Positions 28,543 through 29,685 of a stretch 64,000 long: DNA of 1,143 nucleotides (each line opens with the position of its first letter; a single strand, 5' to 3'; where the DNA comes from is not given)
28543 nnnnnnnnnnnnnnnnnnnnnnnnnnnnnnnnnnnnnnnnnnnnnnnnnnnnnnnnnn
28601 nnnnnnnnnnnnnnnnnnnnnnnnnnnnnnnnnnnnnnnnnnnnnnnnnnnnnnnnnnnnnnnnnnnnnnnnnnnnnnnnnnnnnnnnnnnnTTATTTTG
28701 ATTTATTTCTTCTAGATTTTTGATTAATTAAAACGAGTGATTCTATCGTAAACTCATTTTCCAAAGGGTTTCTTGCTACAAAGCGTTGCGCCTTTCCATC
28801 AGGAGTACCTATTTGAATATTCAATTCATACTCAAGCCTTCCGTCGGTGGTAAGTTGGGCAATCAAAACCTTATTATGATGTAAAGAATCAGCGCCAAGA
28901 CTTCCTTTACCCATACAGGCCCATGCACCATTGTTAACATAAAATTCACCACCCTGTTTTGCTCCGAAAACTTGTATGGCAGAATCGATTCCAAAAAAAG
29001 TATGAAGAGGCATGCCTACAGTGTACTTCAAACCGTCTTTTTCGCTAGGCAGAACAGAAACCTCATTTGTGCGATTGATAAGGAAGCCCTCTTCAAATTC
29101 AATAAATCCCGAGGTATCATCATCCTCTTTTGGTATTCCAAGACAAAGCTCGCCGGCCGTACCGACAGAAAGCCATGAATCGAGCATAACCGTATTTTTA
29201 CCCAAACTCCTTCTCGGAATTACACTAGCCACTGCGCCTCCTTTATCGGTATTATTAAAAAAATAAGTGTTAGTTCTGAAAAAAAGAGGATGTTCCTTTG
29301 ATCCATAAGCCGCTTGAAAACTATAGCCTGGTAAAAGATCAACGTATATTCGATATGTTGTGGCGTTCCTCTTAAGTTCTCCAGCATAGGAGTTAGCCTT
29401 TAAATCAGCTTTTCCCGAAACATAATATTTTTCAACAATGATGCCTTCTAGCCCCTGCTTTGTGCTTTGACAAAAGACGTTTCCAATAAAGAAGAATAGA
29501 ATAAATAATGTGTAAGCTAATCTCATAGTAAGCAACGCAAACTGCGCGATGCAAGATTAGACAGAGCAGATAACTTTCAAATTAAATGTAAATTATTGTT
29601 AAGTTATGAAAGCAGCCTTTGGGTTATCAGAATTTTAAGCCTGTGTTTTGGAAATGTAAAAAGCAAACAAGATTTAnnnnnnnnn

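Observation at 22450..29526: Near gap-free operon: head-domain protein, head-domain-CTD protein, TonB-dependent receptor, head-domain-CTD protein, FISUMP lipoprotein (a SusD-less, T9SS-linked uptake locus?)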

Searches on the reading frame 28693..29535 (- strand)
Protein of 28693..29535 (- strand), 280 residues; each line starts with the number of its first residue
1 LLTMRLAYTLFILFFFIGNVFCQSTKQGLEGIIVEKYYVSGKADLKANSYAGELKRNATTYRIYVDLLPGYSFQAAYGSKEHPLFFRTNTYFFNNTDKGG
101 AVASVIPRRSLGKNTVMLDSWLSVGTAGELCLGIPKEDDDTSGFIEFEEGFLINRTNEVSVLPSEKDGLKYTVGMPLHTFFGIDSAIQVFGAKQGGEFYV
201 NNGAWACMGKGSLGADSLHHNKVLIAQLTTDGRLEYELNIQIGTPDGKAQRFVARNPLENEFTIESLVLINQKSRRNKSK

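Call 4: search_protein_families(library=pfam, proteins=[window:28693-29535:-], max_evalue=0.01)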
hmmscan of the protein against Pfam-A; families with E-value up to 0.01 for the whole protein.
window:28693-29535:- (280 aa): 0 families

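Call 5: search_protein_families(library=ncbifam, proteins=[window:28693-29535:-], max_evalue=0.01)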
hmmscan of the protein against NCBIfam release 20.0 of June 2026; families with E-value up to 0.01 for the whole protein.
window:28693-29535:- (280 aa): 0 families

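Call 8: find_homologous_proteins(query=window:28693-29526:-)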
Query window:28693-29526:- (277 aa): 1361 proteins with E <= 0.001 among 1918 candidates; the best 120 are listed.
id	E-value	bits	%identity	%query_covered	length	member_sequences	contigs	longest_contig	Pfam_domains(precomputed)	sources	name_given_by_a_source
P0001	1.1e-183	627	100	100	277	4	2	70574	-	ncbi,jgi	jgi:hypothetical protein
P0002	3.9e-136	471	81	90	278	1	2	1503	-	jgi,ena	jgi:hypothetical protein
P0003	4.3e-135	467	76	97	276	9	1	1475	-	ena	-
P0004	4.8e-134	464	75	96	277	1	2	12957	-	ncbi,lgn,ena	-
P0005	9.0e-134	463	75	96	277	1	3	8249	-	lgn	-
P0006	3.3e-133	461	75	96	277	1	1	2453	-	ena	-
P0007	6.3e-133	460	75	96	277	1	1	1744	-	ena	-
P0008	5.3e-126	438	76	89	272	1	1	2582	-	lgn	-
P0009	4.2e-125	435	74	94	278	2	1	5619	-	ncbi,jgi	jgi:hypothetical protein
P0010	9.7e-123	427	71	97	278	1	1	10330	-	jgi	jgi:hypothetical protein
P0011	1.0e-122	427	71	97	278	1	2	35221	-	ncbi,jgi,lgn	jgi:hypothetical protein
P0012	1.4e-122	426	70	95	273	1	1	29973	-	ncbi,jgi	jgi:hypothetical protein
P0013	2.6e-118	412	72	92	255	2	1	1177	-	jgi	jgi:hypothetical protein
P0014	1.8e-106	374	64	95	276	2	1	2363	-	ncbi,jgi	jgi:hypothetical protein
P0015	4.8e-100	352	59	93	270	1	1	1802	-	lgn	-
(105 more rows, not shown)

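Call 11: find_related_loci(query=A2, collection=genome_contigs, flank=8000)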
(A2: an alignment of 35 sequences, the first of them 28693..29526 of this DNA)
Query A2 (277 aa) in genome_contigs; peptide patterns used: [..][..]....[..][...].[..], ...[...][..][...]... (x = any residue, [..] = any of these).
598 stretches matched a pattern (row limit reached: there are more); 484 encode a relative of the query (tblastn E <= 1e-3); the best 80 are kept; 80 distinct loci.
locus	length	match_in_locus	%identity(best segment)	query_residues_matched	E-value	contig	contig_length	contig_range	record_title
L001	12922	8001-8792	75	1-264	4e-137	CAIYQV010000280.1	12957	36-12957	MAG: uncultured Flavobacteriia bacterium isolate ErkenSummer_bin-5760 genome assembly, contig: bin-5760:280/504, whole g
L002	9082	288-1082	72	8-271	4e-127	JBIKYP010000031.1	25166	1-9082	MAG: Crocinitomicaceae bacterium isolate ME2015-10-10_3300044731_group6_bin71 Rohwer_bin693_scaffold_1013_c1, whole geno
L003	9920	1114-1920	55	8-275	7e-90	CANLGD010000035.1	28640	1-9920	MAG: Flavobacteriia bacterium isolate ZE-15may19-211 genome assembly, contig: ZE-15May19-c1703, whole genome shotgun seq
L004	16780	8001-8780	55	8-266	2e-88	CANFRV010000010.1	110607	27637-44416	MAG: Flavobacteriales bacterium isolate Jr-16oct17-234 genome assembly, contig: Jr-16oct17-C347, whole genome shotgun se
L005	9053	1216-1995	55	8-266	2e-87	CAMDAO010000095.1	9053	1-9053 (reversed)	MAG: Chryseobacterium gleum isolate MH-09jul19-160 genome assembly, contig: MH-09jul19-C18356, whole genome shotgun sequ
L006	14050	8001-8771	56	9-265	5e-87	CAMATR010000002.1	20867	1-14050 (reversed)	MAG: Chitinophaga pinensis isolate AH-24oct19-174 genome assembly, contig: AH-24oct19-C5620, whole genome shotgun sequen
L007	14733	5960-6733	56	6-265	1e-86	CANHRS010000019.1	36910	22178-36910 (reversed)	MAG: Flavobacteriia bacterium isolate RE-26jul17-249 genome assembly, contig: RE-26jul17-C1222, whole genome shotgun seq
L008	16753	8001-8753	56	16-265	9e-87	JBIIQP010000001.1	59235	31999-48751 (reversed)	MAG: Crocinitomicaceae bacterium isolate ME2003-07-23pf_3300044630_group2_bin137 Rohwer_bin677_scaffold_210_c1, whole ge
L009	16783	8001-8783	55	12-265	3e-86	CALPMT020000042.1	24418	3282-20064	MAG: Chitinophaga pinensis isolate HRS-ES8-bin-129 genome assembly, contig: HRS-ES8-C461, whole genome shotgun sequence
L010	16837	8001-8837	53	2-275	7e-86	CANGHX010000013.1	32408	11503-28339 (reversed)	MAG: Flavobacteriales bacterium isolate Jr-25may17-93 genome assembly, contig: Jr-25may17-C1311, whole genome shotgun se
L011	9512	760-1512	55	16-265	2e-85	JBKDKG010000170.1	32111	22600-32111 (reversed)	MAG: Flavobacteriia bacterium isolate samp_2119_VAMB_430 samp_2119_747710, whole genome shotgun sequence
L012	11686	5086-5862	56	5-265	3e-85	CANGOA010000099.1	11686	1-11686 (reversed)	MAG: Flavobacteriia bacterium isolate Jr-7aug17-200 genome assembly, contig: Jr-7aug17-C9344, whole genome shotgun seque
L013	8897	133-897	55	12-266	5e-85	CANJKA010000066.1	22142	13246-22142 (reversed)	MAG: Flavobacteriales bacterium isolate RH-23may17-1262 genome assembly, contig: RH-23may17-C17044, whole genome shotgun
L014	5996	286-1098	53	1-272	7e-85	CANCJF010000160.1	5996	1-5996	MAG: Bacteroidetes bacterium isolate JR-MC-G-240519-74 genome assembly, contig: JR-MC-G-240519-C19953, whole genome shot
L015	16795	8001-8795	53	2-264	2e-84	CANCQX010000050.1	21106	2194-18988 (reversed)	MAG: Flavobacteriales bacterium isolate JR-MC-I-240519-72 genome assembly, contig: JR-MC-I-240519-C4228, whole genome sh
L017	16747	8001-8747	56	23-270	1e-83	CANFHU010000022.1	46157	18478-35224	MAG: Flavobacteriia bacterium isolate Jr-11may16-207 genome assembly, contig: Jr-11may16-C1008, whole genome shotgun seq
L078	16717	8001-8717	50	23-264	2e-65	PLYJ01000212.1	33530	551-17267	MAG: Bacteroidetes bacterium isolate palsa_967 73.20120700_P3D.283_contig_98201, whole genome shotgun sequence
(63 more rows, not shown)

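Call 17: search_solved_structures(query=A2, max_evalue=10)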
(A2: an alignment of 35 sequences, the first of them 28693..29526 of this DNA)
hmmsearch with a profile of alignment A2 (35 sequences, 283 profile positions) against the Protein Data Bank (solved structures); distinct sequences matched with E-value up to 10: 0.

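Call 20: predict_structure(alignment_id=A2)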
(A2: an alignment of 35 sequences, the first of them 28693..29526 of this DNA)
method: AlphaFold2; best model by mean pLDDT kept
length: 277 residues; sequences in the alignment: 35
mean_pLDDT: 89.6   pTM: 0.86
mean pLDDT of the five models: 89.6, 89.0, 88.9, 88.7, 88.3
residues with pLDDT >= 90: 199; 70-90: 59; 50-70: 11; < 50: 8
segments of 3 or more residues with pLDDT < 50: 270-277
pLDDT, mean of each block of 10 residues (from residue 1): 92 80 88 97 91 97 97 97 95 71 83 92 93 90 91 91 92 90 80 92 94 92 96 98 95 94 85 42
secondary structure, 60 per line:
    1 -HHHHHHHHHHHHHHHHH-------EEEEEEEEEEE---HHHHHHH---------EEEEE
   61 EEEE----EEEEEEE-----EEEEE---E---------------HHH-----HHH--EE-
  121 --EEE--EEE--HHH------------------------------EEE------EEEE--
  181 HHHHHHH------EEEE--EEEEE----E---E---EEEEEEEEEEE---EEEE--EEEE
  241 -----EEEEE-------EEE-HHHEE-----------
elements in order: H2-18 E26-36 H40-46 E56-64 E69-75 E81-85 E123-125 E128-130 E166-168 E175-178 H181-187 E194-197 E200-204 E217-227 E231-234 E237-240 E246-250 E258-260

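Call 22: fold_search(model_id=the predicted structure, library=pdb)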
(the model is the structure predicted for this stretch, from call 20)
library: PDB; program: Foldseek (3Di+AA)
matches with E <= 10: 345; with E <= 0.001: 0
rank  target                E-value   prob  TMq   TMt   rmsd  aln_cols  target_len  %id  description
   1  4lhk_A                7.6e-02  0.13  0.18  0.21  13.6       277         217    9  Structure of the N-terminal domain of the Lg-Flo1 adhesin (N-Lg-Flo1p) from the yeast Saccharomyces pastorianus, in co (released 2014-09-24)
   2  7wk2_A                9.1e-02  0.03  0.12  0.06  20.3       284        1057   12  SARS-CoV-2 Omicron S-close (released 2022-01-26)
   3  5g47_A                1.0e-01  0.03  0.10  0.08  34.1       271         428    8  Structure of Gc glycoprotein from severe fever with thrombocytopenia syndrome virus in the trimeric postfusion conform (released 2016-07-06)
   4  2xjv                  1.5e-01  0.09  0.18  0.19  13.3       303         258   11  X-ray structure of the N-terminal domain of the flocculin Flo5 from Saccharomyces cerevisiae with mutation D201T in comp (released 2010-12-15)
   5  2xjp                  1.8e-01  0.13  0.18  0.19  11.3       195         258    9  X-ray structure of the N-terminal domain of the flocculin Flo5 from Saccharomyces cerevisiae in complex with calcium and (released 2010-12-15)
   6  6egu_B                2.0e-01  0.03  0.11  0.07  35.4       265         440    9  Structure of RVFV envelope protein Gc in postfusion conformation in complex with 1,2-dipropionyl-sn-glycero-3-phosphoc (released 2017-11-01)
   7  6egu_A                2.0e-01  0.02  0.10  0.07  36.3       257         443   11  Structure of RVFV envelope protein Gc in postfusion conformation in complex with 1,2-dipropionyl-sn-glycero-3-phosphoc (released 2017-11-01)
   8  4u3s_A                2.4e-01  0.13  0.22  0.32   9.7       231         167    8  Crystal structure of Coh3ScaB-XDoc_M1ScaA complex: A N-terminal interface mutant of type II Cohesin-X-Dockerin complex (released 2015-07-29)
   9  3hs0_C                2.4e-01  0.12  0.20  0.17  10.9       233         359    6  Cobra Venom Factor (CVF) in complex with human factor B (released 2009-07-07)
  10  5yow_A                2.4e-01  0.02  0.11  0.08  35.9       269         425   10  The post-fusion structure of the Heartland virus Gc glycoprotein (released 2017-11-22)
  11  7ler_D                2.7e-01  0.01  0.10  0.07  19.3       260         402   12  Netrin-1 filament assembly (released 2022-02-23)
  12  4weu_B                3.0e-01  0.02  0.13  0.14  20.0       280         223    7  Co-complex structure of the F4 fimbrial adhesin FaeG variant ad with llama single domain antibody V3 (released 2015-02-04)
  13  2b59_A                4.0e-01  0.12  0.23  0.34  10.9       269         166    8  The type II cohesin dockerin complex (released 2005-10-11)
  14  2lkf                  4.0e-01  0.04  0.17  0.16  12.7       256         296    9  LEUKOCIDIN F (HLGB) FROM STAPHYLOCOCCUS AUREUS (released 1999-07-28)
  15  4lhl                  4.2e-01  0.08  0.17  0.18  10.7       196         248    6  Structure of the N-terminal domain of the Flo1 adhesin (N-Flo1p) from the yeast Saccharomyces cerevisiae (released 2014-09-24)
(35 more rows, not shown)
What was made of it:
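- The weak best Foldseek hits of the head model are Ca-dependent PA14 lectins (call 22).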

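Call 25: search_protein_families(library=pfam, alignment_id=A2, max_evalue=1)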
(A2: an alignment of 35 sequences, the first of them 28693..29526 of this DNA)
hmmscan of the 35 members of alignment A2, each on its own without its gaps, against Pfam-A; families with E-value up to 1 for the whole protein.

A. member 1, window:28693-29526:- (277 aa): 0 families

B. families by the number of members that match (of 35 scanned): 8 families
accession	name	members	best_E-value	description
PF18962.6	Por_Secre_tail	2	1.2e-10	Secretion system C-terminal sorting domain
PF18025.7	FucT_N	2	0.094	Alpha-(1,3)-fucosyltransferase FucT N-terminal domain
PF11589.14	DUF3244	1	0.0083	Domain of unknown function (DUF3244)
PF20099.4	DUF6489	1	0.035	Family of unknown function (DUF6489)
PF22185.1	AF_0924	1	0.074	Uncharacterized protein AF_0924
PF09288.16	UBA_3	1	0.15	Fungal ubiquitin-associated domain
PF01000.31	RNA_pol_A_bac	1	0.21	RNA polymerase Rpb3/RpoA insert domain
PF01080.22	Presenilin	1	0.31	Presenilin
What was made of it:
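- Tried and rejected: The head domain gave nothing against Pfam, NCBIfam, PDB sequences or a PDB profile (calls 4, 5, 17, 25).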

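Call 42: search_protein_representatives(alignment_id=A2)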
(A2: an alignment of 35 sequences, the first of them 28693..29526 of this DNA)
Query: 35 sequences, 283 profile positions. Proteins with E-value up to 0.001 (for the whole library): 1348; up to 1e-10: 924; up to 1e-30: 596. The best 150 are listed.
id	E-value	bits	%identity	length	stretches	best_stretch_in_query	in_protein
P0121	1.2e-262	884.2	-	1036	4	1-266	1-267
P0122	5.4e-198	672.1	-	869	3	3-266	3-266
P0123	1.1e-172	589.0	-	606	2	5-268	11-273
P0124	1.0e-155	533.3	-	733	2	5-265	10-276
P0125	5.2e-152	521.2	-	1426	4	20-262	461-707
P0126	6.4e-145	497.9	-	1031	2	4-264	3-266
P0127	7.3e-145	497.7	-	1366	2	1-268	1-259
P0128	1.5e-133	460.6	-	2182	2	17-265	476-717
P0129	3.4e-125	433.2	-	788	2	21-244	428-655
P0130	2.6e-114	397.5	-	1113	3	19-267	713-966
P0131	5.8e-110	383.2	-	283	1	4-280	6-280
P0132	1.2e-105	369.0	-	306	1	5-279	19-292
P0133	3.5e-104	364.3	-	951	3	20-271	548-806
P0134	7.1e-101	353.4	-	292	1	4-278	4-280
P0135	2.2e-99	348.5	-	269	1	1-265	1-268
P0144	6.5e-92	324.0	-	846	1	1-265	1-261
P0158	7.5e-87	307.4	-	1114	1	15-255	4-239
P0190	3.9e-82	291.9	-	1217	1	5-268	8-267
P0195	1.4e-81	290.1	-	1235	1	1-264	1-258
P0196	1.4e-81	290.1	-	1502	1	2-267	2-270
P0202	5.9e-81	288.0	-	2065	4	18-254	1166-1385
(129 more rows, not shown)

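Call 44: search_protein_families(library=pfam, proteins=[P0127, P0128, P0196, P0190, P0144, P0158, P0195], max_evalue=0.0001)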
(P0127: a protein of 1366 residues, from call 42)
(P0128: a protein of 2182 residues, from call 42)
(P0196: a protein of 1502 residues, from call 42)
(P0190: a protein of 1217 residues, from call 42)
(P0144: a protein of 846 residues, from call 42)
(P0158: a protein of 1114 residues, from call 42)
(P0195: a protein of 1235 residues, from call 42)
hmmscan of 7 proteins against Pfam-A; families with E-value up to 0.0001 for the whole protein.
P0127 (1366 aa): 4 families
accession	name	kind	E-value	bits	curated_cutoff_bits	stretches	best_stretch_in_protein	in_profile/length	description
PF18962.6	Por_Secre_tail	-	3.5e-14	53.3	27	1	1290-1365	1-75/75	Secretion system C-terminal sorting domain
PF18884.5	TSP3_bac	-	1.4e-09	38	25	0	649-661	1-13/22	Bacterial TSP3 repeat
PF13405.12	EF-hand_6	-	1.4e-08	34.1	25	0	647-662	8-23/30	EF-hand domain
PF00036.39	EF-hand_1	-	2.6e-08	33.3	25.4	0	645-661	6-22/29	EF hand domain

P0128 (2182 aa): 5 families
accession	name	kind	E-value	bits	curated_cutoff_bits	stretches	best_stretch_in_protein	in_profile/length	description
PF00629.30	MAM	-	1.3e-33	116.6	26.4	2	1710-1855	3-150/158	MAM domain, meprin/A5/mu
PF18884.5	TSP3_bac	-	6.7e-08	32.7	25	0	1086-1098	1-13/22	Bacterial TSP3 repeat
PF18962.6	Por_Secre_tail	-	4.8e-07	30.4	27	1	2099-2180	1-75/75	Secretion system C-terminal sorting domain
PF00036.39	EF-hand_1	-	4.8e-07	29.3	25.4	0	1028-1046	8-26/29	EF hand domain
PF13405.12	EF-hand_6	-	7.2e-06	25.7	25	0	1028-1046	8-26/30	EF-hand domain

P0196 (1502 aa): 2 families
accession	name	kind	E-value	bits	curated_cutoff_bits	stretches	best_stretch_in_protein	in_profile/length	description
PF04322.17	DUF473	-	5.2e-15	55.8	25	0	1036-1069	30-63/118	Protein of unknown function (DUF473)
PF18962.6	Por_Secre_tail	-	7.7e-07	29.8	27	1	1421-1501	1-75/75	Secretion system C-terminal sorting domain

P0190 (1217 aa): 3 families
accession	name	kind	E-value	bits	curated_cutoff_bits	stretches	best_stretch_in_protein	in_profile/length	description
PF19408.5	PKD_6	-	7e-119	388.9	25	7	1031-1105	4-78/82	PKD-like domain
PF19081.6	Ig_7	-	5.3e-16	59.1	27.3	2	267-348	1-83/84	Ig-like domain CHU_C associated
PF18962.6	Por_Secre_tail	-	5e-13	49.6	27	1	1139-1214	1-73/75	Secretion system C-terminal sorting domain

P0144 (846 aa): 6 families
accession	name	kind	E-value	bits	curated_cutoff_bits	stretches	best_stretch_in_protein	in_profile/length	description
PF02368.24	Big_2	-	8.7e-117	381.7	22.8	6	683-760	1-78/79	Bacterial Ig-like domain (group 2)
PF22359.2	Big-like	-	2.9e-12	47.1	27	0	717-764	2-47/48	Bacterial Ig-like domain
PF18962.6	Por_Secre_tail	-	5e-11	43.2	27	1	779-844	1-74/75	Secretion system C-terminal sorting domain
PF21764.3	Invasin_D4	-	3.8e-07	31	27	0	458-505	32-78/88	Invasin, domain 4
PF19878.5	DUF6351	-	1.6e-05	24.2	22.4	0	352-435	10-93/655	Tannase-like family of unknown function (DUF6351)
PF17482.7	Phage_sheath_1C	-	3.4e-05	24.3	26.9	0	706-770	31-95/104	Phage tail sheath C-terminal domain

P0158 (1114 aa): 2 families
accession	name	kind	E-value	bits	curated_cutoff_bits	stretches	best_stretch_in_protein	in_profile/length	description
PF17957.7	Big_7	-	6.8e-32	110.4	24.1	3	259-326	1-70/70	Bacterial Ig domain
PF18962.6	Por_Secre_tail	-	1.3e-15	57.8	27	1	1042-1112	1-75/75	Secretion system C-terminal sorting domain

P0195 (1235 aa): 3 families
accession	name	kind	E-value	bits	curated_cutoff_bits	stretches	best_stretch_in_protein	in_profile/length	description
PF18962.6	Por_Secre_tail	-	2.7e-16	60.1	27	1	1163-1233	1-75/75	Secretion system C-terminal sorting domain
PF02368.24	Big_2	-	3.8e-10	40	22.8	0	374-422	27-67/79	Bacterial Ig-like domain (group 2)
PF24972.1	GBD_ATRN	-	8.9e-09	36.5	27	0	606-662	16-72/117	Attractin GBD-like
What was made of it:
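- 5 of them have the head domain N-terminal, and 4 have Ig-like stalk domains (PKD_6, Big_2, Big_7, Ig_7) between the two (calls 42, 44).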

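Call 63: fold_search(model_id=the predicted structure, library=viral)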
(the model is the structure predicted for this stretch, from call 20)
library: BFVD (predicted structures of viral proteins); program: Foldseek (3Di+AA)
matches with E <= 10: 176; with E <= 0.001: 0
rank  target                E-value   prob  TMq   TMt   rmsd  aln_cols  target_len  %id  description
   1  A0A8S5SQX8            8.4e-02  0.25  0.23  0.28  15.3       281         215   10  Uncharacterized protein [Podoviridae sp. ctXBg1]
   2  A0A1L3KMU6            1.3e-01  0.04  0.12  0.07  36.8       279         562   14  Glycoprotein [Hubei rhabdo-like virus 6]
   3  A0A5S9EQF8            1.7e-01  0.06  0.19  0.12  24.5       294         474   10  Uncharacterized protein [Tenacibaculum phage PTm1]
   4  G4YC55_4              1.8e-01  0.21  0.25  0.07  10.3       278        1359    6  (no name in the UniProt tables at hand)
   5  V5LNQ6                3.1e-01  0.11  0.23  0.07  11.6       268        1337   10  (no name in the UniProt tables at hand)
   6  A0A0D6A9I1            3.5e-01  0.02  0.09  0.06  33.9       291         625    7  Membrane glycoprotein polyprotein (Fragment) [Dabie bandavirus]
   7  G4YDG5                4.4e-01  0.08  0.22  0.10  11.8       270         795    9  (no name in the UniProt tables at hand)
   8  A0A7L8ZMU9            4.9e-01  0.10  0.24  0.09  13.7       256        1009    8  Uncharacterized protein [Erwinia phage pEa_SNUABM_47]
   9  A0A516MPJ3            5.5e-01  0.04  0.15  0.27  16.2       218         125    6  (no name in the UniProt tables at hand)
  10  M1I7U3                5.9e-01  0.04  0.15  0.18  17.5       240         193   10  (no name in the UniProt tables at hand)
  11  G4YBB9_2              6.6e-01  0.13  0.23  0.07   9.0       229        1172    7  (no name in the UniProt tables at hand)
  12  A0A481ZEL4            6.6e-01  0.04  0.17  0.21  12.5       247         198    8  Uncharacterized protein [Pithovirus LCPAC404]
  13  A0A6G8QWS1            6.6e-01  0.01  0.11  0.06  17.4       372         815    9  Tail fiber protein [Phage NBEco002]
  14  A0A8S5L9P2            7.0e-01  0.03  0.13  0.16  16.1       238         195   10  Uncharacterized protein [Myoviridae sp. ctPuP5]
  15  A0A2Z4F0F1            7.4e-01  0.08  0.17  0.16  18.9       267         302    9  (no name in the UniProt tables at hand)
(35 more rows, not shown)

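Call 64: find_encoding_contigs(protein=P0128, flank=10000, max_places=2)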
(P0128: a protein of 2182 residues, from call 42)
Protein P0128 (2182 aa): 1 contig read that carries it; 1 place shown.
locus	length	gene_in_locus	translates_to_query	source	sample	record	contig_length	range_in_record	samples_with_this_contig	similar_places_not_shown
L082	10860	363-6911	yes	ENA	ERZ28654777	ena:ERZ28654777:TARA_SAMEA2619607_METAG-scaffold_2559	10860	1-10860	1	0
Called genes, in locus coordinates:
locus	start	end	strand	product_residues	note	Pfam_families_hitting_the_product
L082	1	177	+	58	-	?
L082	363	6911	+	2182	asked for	PF18884:TSP3_bac (faint), PF00036:EF-hand_1 (faint), PF13405:EF-hand_6 (faint), PF00629:MAM, PF18962:Por_Secre_tail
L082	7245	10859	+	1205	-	?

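Call 66: find_encoding_contigs(protein=P0190, flank=10000, max_places=2)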
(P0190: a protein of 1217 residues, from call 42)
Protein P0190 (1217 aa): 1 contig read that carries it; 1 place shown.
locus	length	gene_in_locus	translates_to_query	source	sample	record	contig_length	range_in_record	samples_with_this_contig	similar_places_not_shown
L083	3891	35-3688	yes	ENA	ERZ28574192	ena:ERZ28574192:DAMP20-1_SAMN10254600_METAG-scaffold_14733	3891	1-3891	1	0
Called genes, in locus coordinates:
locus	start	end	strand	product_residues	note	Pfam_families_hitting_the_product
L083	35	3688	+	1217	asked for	PF19081:Ig_7, PF19408:PKD_6, PF18962:Por_Secre_tail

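Call 67: find_encoding_contigs(protein=P0196, flank=10000, max_places=2)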
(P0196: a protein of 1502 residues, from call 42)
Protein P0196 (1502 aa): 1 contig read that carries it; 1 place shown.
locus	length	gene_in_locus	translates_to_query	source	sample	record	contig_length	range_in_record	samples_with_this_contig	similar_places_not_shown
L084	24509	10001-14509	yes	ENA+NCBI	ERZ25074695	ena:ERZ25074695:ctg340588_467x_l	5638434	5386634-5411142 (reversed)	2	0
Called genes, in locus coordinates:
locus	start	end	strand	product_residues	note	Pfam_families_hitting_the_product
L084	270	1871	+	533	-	PF28492:Beta_helix_4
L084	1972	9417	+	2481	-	PF04266:ASCH (faint), PF27309:MJ0753_N (faint), PF05899:Cupin_3 (faint), PF18962:Por_Secre_tail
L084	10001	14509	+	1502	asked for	PF04322:DUF473 (faint), PF18962:Por_Secre_tail (weak)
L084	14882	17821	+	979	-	PF18962:Por_Secre_tail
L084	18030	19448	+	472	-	PF00578:AhpC-TSA, PF08534:Redoxin (weak), PF13905:Thioredoxin_8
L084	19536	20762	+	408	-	PF01266:DAO, PF07992:Pyr_redox_2 (faint), PF13450:NAD_binding_8 (weak)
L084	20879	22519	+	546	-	PF01590:GAF (weak), PF13185:GAF_2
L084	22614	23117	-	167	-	PF19630:DUF6134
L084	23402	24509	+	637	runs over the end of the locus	PF01807:Zn_ribbon_DnaG, PF08275:DNAG_N, PF13662:Toprim_4, PF01751:Toprim, PF13155:Toprim_2, PF13362:Toprim_3, PF28534:DUF8430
